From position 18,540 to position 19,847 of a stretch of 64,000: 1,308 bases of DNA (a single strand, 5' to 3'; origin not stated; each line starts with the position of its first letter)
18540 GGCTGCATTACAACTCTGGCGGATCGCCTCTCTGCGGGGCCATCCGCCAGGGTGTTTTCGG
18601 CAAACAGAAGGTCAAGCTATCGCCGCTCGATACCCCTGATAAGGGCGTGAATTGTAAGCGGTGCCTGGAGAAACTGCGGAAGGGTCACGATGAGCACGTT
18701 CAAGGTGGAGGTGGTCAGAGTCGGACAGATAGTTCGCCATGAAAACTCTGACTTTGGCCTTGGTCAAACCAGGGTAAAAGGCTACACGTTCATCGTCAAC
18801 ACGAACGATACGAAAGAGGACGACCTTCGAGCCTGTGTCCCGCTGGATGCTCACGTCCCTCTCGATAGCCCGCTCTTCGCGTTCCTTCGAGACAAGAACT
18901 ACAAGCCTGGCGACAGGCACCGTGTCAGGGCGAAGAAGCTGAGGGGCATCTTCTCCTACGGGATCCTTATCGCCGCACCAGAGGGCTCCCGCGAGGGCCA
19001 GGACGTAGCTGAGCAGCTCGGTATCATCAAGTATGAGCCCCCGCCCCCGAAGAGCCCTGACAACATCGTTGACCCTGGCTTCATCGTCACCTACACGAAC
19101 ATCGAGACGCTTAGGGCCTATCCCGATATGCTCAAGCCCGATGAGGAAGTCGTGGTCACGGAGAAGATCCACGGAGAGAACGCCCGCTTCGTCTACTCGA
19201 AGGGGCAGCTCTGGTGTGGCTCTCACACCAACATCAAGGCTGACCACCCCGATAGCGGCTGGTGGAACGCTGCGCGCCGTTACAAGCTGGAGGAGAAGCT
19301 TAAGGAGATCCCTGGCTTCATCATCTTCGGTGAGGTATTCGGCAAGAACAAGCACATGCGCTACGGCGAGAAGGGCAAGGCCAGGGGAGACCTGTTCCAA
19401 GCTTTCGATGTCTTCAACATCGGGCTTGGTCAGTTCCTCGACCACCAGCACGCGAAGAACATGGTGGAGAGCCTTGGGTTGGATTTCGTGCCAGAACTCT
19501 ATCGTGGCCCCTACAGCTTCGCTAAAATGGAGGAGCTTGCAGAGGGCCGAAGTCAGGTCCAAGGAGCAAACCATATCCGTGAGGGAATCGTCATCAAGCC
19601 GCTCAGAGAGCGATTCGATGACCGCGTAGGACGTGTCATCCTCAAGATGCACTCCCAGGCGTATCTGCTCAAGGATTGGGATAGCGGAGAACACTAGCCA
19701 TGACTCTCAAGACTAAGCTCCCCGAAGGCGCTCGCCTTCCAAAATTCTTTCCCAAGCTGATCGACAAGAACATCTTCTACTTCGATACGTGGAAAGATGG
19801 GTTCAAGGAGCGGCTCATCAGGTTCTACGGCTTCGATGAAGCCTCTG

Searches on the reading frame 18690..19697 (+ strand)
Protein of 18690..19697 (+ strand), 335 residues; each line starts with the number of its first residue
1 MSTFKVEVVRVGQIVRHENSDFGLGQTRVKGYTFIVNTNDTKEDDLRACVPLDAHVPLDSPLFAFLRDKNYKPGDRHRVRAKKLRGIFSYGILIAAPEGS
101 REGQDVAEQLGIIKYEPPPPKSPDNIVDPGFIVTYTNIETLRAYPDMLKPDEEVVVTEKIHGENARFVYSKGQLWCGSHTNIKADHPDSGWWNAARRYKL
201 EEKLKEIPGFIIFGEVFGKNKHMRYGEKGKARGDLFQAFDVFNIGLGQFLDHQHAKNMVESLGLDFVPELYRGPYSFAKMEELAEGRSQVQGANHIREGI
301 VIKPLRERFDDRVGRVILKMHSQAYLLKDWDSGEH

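Call 56: search_dna_similar(query=window:18690-19697:+, collection=phages, mode=protein, max_rows=12)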
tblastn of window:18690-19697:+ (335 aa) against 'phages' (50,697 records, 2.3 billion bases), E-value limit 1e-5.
Records with a match: 190; places in all: 190; records where one place covers at least 80% of the query: 147.
Best place of each record, by identity: <60% 190.
By first word of the organism name: Pseudomonas 135; Staphylococcus 24; uncultured 6; Brevundimonas 5; Caulobacter 4; Arthrobacter 3; Caudoviricetes 2; Aeromonas 2; Erwinia 2; Tunturiibacter 1; and 6 more.
By host as written in the record: Pseudomonas aeruginosa 55; Pseudomonas aeruginosa PAO1 25; - 20; Pseudomonas aeruginosa PAK 10; Staphylococcus sp. 7; Staphylococcus aureus 5; Brevundimonas pondensis LVF1 4; Staphylococcus carnosus TM300 4; and 41 more.
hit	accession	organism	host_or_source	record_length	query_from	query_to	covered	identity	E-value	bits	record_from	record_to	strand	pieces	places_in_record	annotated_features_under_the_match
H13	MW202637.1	Caudoviricetes sp.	Manatee Spring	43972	1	326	97%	33.1%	7e-39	152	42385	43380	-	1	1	RNA ligase | ttudgA-like protein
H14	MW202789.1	Caudoviricetes sp.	Manatee Spring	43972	1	326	97%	33.1%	7e-39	152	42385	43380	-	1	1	RNA ligase | ttudgA-like protein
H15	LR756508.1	uncultured phage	metagenomic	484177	1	329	98%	31.5%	4e-27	117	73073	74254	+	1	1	record has no annotation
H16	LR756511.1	uncultured phage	metagenomic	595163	2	325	97%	30.0%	3e-35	141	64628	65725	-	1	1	record has no annotation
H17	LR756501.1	uncultured phage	metagenomic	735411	8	328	96%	30.1%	3e-25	112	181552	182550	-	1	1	record has no annotation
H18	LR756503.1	uncultured phage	metagenomic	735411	8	328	96%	30.1%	3e-25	112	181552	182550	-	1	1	record has no annotation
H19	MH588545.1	Caulobacter phage CcrPW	Caulobacter vibrioides CB15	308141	1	328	98%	29.3%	4e-21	100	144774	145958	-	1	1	hypothetical protein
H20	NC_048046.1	Caulobacter phage CcrPW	Caulobacter vibrioides CB15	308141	1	328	98%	29.3%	4e-21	100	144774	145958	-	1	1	RNA ligase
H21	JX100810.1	Caulobacter phage CcrColossus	Caulobacter crescentus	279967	1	328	98%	29.2%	2e-21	101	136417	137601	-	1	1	putative RNA ligase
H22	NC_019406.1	Caulobacter phage CcrColossus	Caulobacter crescentus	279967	1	328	98%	29.2%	2e-21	101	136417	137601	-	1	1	RNA ligase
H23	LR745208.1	uncultured phage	metagenomic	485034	16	326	93%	29.2%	6e-29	123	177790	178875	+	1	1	record has no annotation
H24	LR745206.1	uncultured phage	metagenomic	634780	1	325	97%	27.1%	2e-8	62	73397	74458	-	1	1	record has no annotation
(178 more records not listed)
